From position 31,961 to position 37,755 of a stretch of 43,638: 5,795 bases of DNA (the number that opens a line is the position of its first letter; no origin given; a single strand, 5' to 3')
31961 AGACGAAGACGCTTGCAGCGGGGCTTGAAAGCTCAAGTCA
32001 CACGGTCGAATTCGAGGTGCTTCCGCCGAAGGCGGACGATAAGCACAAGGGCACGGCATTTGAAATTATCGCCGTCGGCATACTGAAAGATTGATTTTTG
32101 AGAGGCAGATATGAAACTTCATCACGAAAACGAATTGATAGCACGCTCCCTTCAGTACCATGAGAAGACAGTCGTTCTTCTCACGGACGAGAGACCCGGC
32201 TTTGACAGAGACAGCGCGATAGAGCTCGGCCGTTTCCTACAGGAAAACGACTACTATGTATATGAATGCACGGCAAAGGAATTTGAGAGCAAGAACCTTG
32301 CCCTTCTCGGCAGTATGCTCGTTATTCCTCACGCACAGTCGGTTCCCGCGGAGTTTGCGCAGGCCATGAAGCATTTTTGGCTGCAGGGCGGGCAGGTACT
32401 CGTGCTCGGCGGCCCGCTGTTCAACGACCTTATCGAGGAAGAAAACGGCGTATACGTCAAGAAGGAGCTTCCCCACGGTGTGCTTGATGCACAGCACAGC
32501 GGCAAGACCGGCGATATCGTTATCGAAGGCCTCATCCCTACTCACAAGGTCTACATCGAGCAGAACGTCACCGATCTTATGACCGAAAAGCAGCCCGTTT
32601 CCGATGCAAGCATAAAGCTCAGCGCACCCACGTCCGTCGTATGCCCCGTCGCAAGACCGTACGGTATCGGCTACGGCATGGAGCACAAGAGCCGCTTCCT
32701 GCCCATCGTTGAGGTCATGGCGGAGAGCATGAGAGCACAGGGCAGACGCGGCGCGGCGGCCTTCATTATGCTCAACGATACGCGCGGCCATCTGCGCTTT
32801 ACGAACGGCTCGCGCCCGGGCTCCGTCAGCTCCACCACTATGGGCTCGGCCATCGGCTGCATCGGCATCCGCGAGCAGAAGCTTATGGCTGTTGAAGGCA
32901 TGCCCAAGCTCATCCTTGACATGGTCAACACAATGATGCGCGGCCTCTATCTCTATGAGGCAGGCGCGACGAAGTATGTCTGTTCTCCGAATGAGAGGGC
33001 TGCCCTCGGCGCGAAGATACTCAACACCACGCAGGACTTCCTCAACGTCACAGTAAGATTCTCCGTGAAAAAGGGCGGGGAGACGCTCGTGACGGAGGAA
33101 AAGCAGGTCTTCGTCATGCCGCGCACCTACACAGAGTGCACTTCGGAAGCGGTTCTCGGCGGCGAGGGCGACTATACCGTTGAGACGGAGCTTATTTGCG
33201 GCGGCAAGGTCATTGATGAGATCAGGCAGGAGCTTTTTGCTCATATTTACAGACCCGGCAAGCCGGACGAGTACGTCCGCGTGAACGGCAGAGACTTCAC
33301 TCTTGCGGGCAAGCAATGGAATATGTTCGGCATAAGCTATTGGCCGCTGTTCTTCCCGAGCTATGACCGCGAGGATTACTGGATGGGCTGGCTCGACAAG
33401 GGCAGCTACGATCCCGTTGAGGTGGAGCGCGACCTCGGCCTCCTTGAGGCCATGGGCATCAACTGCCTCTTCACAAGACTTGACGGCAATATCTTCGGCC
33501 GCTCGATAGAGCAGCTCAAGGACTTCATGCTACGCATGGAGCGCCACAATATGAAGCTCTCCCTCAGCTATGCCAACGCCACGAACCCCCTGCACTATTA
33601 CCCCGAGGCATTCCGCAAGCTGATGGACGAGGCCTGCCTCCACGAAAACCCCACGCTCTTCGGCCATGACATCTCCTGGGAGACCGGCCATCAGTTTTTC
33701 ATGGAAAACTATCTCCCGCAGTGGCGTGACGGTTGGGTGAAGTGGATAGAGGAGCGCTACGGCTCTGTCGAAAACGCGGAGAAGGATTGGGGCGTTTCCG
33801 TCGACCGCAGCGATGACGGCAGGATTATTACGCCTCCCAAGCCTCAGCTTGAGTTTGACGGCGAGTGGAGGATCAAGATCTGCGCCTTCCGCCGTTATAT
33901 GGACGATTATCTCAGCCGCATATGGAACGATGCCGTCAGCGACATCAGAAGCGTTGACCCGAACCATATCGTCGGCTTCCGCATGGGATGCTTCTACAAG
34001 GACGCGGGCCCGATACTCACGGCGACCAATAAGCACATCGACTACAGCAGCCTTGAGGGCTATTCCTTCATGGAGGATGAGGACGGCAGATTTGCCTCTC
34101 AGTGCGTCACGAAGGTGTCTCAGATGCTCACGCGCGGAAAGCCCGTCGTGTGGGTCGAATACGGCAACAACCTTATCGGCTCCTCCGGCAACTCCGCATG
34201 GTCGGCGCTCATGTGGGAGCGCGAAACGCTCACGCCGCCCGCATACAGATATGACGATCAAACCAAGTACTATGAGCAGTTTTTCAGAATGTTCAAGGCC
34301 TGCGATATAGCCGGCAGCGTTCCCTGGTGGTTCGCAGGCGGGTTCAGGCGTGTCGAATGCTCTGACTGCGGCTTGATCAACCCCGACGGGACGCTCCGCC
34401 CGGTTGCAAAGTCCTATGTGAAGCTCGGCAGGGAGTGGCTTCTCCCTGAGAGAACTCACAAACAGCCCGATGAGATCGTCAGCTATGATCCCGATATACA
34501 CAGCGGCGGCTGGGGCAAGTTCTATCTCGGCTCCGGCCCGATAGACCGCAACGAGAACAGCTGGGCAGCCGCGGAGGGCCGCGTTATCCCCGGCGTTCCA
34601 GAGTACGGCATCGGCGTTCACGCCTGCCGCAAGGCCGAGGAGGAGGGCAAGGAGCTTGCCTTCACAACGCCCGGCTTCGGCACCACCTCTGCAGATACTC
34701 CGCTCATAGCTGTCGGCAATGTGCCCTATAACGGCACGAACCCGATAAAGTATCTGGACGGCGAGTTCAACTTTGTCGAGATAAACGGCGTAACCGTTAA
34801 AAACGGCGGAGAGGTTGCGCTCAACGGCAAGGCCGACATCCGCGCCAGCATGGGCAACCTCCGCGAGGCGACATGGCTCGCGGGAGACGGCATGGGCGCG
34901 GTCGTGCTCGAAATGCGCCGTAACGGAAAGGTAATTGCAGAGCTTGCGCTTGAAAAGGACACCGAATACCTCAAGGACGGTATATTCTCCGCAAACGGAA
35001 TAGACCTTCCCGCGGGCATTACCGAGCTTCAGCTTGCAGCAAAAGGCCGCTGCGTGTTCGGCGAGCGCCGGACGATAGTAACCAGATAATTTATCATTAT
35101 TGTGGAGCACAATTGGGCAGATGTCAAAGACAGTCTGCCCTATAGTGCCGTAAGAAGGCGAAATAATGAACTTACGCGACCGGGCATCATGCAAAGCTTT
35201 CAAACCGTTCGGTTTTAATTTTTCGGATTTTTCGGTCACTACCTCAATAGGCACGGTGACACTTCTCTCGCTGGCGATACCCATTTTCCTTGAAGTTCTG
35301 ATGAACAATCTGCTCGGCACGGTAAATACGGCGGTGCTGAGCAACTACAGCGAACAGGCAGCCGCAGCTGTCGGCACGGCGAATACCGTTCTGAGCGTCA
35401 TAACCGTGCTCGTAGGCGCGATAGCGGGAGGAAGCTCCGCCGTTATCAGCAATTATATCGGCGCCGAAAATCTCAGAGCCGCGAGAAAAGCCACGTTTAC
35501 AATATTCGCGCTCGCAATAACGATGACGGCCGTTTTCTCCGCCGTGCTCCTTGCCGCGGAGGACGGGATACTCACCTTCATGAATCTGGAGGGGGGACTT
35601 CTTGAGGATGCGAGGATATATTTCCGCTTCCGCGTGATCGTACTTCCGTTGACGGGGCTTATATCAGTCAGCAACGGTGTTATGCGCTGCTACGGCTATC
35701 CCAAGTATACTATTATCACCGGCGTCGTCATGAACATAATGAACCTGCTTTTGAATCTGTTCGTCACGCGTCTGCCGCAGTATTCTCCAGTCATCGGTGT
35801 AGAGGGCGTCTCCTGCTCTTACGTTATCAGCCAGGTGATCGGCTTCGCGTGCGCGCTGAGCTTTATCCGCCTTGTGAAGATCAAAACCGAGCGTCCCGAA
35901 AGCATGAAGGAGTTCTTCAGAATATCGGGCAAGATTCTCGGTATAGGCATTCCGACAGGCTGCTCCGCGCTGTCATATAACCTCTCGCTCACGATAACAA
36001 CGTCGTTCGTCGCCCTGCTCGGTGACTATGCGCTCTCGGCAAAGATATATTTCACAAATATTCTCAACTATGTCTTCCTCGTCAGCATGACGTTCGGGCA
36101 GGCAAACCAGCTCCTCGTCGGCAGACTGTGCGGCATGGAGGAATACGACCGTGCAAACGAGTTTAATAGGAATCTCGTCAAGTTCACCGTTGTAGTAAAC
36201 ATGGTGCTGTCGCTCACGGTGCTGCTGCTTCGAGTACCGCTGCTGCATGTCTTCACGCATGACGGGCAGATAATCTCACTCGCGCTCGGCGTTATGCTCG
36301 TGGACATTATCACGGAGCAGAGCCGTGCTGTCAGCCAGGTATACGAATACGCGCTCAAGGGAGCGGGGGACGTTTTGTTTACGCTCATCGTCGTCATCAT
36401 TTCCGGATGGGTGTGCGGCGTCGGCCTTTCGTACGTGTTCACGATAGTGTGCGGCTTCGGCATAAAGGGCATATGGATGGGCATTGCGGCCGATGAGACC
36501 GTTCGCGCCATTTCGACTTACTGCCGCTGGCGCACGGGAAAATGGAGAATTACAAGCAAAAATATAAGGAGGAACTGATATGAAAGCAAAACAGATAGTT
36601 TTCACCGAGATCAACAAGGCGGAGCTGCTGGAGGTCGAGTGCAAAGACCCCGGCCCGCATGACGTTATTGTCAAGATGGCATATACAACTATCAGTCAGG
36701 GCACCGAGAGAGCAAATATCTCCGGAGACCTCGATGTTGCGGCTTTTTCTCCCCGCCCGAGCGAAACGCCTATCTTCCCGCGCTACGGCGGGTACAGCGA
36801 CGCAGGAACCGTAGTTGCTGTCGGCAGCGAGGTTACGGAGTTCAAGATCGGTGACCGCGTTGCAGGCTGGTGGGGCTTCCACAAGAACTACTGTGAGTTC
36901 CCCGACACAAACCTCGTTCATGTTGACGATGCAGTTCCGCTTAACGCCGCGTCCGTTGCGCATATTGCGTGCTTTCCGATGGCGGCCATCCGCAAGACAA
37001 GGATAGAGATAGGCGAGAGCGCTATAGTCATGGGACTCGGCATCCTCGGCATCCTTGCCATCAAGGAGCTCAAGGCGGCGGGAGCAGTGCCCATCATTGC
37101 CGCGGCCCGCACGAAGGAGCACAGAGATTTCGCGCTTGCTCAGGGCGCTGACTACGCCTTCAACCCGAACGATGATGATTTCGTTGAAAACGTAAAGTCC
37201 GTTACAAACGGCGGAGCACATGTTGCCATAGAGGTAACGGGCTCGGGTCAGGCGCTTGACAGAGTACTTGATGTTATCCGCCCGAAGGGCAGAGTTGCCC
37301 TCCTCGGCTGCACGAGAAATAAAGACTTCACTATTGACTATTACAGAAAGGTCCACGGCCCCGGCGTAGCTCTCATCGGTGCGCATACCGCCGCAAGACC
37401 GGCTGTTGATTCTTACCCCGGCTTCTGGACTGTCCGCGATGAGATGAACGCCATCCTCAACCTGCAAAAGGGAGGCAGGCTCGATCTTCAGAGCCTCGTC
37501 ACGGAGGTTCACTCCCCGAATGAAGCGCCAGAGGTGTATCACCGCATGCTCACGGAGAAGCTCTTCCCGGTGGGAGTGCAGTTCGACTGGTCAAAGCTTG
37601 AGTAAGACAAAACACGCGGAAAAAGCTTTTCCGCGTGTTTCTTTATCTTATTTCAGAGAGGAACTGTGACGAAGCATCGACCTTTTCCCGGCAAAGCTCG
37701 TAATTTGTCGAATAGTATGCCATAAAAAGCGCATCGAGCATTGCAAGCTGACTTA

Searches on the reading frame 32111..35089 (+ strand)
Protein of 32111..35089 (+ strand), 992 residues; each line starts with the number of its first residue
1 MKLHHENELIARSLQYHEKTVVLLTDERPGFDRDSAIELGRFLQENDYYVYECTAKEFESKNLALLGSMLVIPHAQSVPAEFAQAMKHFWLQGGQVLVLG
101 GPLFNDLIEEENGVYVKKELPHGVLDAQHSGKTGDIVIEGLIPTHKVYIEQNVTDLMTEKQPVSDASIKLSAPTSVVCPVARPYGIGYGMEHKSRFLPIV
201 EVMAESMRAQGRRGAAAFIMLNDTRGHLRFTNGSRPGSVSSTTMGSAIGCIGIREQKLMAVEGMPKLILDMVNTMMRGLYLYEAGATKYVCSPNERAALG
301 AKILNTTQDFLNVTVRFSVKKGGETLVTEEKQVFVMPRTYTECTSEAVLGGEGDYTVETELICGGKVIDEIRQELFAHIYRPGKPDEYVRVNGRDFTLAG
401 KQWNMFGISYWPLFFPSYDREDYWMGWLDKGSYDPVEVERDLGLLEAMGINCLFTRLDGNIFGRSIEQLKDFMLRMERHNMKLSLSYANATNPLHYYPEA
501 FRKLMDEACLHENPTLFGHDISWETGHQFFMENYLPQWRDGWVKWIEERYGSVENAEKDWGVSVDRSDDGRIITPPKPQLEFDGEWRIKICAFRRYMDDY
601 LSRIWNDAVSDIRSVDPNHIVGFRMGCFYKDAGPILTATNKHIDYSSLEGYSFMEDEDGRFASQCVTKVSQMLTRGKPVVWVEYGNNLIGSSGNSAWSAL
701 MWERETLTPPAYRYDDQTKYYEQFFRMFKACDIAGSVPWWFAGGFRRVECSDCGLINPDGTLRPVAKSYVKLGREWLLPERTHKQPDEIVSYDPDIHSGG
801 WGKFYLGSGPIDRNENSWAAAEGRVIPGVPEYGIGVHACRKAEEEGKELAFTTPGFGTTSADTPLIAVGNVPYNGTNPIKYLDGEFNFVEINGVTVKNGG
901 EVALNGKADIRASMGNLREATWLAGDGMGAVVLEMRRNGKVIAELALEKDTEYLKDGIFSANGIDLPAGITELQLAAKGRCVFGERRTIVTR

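Call 10: search_protein_families(library=pfam, proteins=[window:32111-35089:+], max_evalue=0.00001)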
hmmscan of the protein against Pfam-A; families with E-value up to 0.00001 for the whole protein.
window:32111-35089:+ (992 aa): 1 family
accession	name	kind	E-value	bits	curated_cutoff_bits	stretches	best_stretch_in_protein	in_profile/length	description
PF02449.21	Glyco_hydro_42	-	1.9e-07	31.2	21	1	511-683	124-297/376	Beta-galactosidase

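Call 63: search_protein_families(library=pfam, proteins=[window:32111-35089:+], max_evalue=0.01)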
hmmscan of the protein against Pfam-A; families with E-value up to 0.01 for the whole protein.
window:32111-35089:+ (992 aa): 1 family
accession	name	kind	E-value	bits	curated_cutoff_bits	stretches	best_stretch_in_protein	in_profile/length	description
PF02449.21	Glyco_hydro_42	-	1.9e-07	31.2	21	1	511-683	124-297/376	Beta-galactosidase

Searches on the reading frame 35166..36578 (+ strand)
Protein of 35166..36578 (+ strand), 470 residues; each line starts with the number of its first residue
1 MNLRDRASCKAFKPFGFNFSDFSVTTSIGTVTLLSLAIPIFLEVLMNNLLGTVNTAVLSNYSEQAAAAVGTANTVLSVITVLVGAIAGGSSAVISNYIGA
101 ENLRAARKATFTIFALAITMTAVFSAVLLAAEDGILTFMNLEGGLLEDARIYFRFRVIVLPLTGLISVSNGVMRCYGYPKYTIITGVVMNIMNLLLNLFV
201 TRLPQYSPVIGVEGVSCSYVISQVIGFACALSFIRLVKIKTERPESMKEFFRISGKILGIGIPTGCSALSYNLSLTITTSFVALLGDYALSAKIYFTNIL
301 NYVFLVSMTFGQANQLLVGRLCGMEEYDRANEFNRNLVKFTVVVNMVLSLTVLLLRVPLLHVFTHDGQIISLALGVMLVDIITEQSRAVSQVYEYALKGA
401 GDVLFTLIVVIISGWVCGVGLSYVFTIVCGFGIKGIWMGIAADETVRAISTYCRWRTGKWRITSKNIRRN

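Call 10: search_protein_families(library=pfam, proteins=[window:35166-36578:+], max_evalue=0.00001)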
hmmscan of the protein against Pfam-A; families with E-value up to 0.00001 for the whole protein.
window:35166-36578:+ (470 aa): 1 family
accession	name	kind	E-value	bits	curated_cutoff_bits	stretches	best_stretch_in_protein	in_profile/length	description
PF01554.23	MatE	-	2e-42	145.1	24.9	2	263-424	1-161/161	MatE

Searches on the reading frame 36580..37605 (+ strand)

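Call 10: search_protein_families(library=pfam, proteins=[window:36580-37605:+], max_evalue=0.00001)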
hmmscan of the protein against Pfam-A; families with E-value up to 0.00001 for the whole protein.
window:36580-37605:+ (341 aa): 3 families
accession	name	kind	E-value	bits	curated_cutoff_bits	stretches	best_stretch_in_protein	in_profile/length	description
PF00107.32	ADH_zinc_N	-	4.8e-21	75.5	31.8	1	156-251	2-98/129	Zinc-binding dehydrogenase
PF16912.11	Glu_dehyd_C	-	1.8e-09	37.8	34.9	1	144-254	30-141/211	Glucose dehydrogenase C-terminus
PF08240.17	ADH_N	-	1.3e-07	32.2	23.5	1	25-110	1-74/104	Alcohol dehydrogenase GroES-like domain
